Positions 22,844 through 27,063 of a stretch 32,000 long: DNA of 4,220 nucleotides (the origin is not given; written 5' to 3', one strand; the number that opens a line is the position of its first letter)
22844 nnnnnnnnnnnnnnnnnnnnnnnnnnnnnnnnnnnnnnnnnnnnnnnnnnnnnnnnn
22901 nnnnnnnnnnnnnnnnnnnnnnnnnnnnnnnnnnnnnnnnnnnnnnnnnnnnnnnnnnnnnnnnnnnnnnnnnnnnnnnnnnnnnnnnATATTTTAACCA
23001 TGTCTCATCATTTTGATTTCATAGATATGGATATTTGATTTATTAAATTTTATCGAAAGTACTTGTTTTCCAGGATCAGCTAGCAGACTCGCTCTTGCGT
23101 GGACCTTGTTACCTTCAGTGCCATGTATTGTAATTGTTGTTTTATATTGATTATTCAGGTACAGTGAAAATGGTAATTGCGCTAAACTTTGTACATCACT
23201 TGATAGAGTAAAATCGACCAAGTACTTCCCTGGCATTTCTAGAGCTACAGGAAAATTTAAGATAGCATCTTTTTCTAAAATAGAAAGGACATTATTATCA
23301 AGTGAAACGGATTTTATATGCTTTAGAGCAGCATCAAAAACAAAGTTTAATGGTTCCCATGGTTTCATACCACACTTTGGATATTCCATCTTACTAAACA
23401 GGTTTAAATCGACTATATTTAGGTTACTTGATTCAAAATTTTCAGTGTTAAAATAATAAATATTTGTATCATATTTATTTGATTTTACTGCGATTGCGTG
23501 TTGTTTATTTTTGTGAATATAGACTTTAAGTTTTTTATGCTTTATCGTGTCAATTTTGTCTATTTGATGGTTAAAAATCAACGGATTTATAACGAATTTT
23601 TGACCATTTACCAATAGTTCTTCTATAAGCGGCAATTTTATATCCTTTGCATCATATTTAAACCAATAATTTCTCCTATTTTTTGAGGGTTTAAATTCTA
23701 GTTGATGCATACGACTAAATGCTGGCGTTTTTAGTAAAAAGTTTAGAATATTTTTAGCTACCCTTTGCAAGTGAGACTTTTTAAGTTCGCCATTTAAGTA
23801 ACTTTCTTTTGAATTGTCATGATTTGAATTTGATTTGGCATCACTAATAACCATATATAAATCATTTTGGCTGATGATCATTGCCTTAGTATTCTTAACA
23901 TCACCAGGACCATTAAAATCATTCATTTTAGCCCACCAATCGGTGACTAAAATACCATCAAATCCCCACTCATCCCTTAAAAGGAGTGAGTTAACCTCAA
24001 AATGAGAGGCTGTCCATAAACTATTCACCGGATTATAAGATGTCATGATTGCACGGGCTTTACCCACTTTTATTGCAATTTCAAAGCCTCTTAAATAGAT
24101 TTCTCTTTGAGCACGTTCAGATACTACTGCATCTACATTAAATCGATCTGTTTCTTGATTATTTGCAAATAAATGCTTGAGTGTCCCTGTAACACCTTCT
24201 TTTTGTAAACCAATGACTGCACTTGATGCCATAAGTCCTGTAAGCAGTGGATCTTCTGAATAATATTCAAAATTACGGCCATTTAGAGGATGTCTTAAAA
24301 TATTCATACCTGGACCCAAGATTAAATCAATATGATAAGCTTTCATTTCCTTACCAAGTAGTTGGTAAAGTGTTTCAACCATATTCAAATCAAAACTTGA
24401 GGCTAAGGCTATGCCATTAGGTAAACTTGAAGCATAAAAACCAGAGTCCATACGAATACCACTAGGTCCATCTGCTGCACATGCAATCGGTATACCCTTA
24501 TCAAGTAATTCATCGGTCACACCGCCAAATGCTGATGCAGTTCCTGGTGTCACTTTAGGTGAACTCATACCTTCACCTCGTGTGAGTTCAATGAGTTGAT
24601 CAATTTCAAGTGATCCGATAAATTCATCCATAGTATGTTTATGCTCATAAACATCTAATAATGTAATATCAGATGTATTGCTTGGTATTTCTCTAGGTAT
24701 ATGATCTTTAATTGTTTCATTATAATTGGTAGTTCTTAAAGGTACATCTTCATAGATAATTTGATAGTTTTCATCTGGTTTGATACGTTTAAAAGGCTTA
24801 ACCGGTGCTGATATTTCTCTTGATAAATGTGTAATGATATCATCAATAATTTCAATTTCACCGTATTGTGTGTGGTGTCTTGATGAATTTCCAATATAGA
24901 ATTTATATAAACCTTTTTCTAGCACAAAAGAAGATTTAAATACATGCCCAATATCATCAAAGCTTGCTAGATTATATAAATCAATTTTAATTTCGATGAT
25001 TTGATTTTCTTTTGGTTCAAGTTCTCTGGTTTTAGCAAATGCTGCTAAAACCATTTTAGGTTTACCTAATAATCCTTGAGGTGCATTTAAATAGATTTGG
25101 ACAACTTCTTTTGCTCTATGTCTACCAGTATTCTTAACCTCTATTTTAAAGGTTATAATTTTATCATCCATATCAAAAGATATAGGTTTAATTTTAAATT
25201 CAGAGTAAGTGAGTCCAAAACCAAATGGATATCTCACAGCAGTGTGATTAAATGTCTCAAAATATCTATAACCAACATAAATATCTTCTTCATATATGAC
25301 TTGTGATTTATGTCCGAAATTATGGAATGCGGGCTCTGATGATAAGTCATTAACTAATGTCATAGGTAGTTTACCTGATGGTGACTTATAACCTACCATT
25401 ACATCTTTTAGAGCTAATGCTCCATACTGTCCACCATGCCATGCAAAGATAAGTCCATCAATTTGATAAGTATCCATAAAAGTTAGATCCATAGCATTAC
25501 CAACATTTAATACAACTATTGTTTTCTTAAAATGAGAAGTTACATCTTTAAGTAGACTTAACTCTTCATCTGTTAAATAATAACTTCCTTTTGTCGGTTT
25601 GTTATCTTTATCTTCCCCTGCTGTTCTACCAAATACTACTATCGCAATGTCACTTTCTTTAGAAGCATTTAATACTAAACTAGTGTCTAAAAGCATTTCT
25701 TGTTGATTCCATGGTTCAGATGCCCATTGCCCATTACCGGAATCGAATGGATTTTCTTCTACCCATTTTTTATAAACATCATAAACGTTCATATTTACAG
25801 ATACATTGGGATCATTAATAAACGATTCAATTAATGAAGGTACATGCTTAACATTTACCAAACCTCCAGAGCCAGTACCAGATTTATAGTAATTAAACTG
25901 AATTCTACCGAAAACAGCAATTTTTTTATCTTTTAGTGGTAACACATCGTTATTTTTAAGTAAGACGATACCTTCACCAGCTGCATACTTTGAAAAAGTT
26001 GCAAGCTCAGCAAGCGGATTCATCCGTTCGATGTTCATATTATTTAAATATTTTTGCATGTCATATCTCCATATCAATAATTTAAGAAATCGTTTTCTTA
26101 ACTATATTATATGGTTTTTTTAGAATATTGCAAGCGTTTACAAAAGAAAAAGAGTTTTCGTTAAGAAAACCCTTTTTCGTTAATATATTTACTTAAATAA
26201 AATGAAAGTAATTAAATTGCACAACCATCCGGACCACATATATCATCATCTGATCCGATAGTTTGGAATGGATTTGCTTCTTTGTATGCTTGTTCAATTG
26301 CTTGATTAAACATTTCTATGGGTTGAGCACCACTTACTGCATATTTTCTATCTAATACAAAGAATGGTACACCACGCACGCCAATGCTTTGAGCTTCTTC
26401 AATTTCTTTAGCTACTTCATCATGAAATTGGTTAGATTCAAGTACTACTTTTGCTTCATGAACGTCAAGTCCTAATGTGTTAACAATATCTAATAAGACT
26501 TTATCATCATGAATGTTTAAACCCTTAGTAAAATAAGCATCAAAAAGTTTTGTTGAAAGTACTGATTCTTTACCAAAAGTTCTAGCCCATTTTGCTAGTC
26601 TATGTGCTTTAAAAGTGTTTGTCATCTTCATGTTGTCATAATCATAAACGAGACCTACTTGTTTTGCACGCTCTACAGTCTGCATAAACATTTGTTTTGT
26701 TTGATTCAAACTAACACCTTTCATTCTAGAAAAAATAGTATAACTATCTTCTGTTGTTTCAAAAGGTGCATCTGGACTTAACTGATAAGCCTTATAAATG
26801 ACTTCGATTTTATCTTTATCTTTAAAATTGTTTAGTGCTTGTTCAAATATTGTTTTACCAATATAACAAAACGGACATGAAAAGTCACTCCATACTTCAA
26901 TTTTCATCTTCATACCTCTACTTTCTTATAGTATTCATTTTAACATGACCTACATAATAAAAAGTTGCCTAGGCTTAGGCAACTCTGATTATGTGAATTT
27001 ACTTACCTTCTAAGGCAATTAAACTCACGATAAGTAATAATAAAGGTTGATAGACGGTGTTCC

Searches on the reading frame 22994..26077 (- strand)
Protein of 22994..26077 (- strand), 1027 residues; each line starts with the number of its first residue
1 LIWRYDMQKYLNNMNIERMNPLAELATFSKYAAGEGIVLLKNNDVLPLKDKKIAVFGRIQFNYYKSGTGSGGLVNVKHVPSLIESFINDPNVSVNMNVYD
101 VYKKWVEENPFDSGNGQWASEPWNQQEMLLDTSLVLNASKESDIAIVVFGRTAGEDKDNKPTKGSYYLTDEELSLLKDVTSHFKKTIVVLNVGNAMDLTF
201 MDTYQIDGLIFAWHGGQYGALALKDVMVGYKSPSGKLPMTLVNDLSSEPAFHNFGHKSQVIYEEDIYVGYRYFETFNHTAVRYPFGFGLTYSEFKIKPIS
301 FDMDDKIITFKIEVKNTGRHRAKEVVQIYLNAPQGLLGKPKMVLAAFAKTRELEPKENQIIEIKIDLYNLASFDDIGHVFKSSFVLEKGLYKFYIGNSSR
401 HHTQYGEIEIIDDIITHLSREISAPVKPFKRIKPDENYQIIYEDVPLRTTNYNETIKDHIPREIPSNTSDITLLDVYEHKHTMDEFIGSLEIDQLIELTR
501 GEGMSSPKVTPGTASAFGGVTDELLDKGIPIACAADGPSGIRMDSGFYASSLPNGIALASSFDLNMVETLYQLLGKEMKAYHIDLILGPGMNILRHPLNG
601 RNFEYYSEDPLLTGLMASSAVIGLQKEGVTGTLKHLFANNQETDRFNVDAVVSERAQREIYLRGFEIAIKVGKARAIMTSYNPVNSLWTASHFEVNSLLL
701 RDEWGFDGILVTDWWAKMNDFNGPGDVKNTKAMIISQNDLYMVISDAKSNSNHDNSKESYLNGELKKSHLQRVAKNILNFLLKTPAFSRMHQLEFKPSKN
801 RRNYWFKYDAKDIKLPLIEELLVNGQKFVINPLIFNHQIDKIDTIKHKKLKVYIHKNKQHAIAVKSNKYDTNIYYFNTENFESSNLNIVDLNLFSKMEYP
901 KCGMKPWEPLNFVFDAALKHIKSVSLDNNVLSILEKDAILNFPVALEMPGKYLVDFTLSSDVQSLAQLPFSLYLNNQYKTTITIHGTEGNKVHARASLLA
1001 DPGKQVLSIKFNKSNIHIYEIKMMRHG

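Call 5: search_protein_families(library=pfam, proteins=[window:22994-26077:-], max_evalue=0.01)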
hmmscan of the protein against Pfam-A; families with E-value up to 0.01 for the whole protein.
window:22994-26077:- (1027 aa): 3 families
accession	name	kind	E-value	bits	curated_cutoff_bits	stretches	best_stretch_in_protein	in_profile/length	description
PF01915.27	Glyco_hydro_3_C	-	1.9e-34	119.8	31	1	37-270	1-200/200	Glycosyl hydrolase family 3 C-terminal domain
PF00933.27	Glyco_hydro_3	-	2e-29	103.5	27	1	522-779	54-315/316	Glycosyl hydrolase family 3 N terminal domain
PF14310.12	Fn3-like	-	1.7e-13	51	25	1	324-399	1-71/71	Fibronectin type III-like domain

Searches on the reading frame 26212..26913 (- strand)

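Call 5: search_protein_families(library=pfam, proteins=[window:26212-26913:-], max_evalue=0.01)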
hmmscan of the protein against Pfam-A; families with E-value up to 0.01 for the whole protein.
window:26212-26913:- (233 aa): 4 families
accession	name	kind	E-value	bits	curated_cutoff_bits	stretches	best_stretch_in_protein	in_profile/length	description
PF01323.26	DSBA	-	1.5e-40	139.5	25.6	1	5-206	2-190/191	DSBA-like thioredoxin domain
PF13462.12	Thioredoxin_4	-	8.3e-08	33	23.2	1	3-49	15-61/165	Thioredoxin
PF13192.12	Thioredoxin_3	-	0.0029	18.1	24.8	0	168-201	36-69/76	Thioredoxin domain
PF13743.12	Thioredoxin_5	-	0.008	16.4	27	0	121-187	97-163/186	Thioredoxin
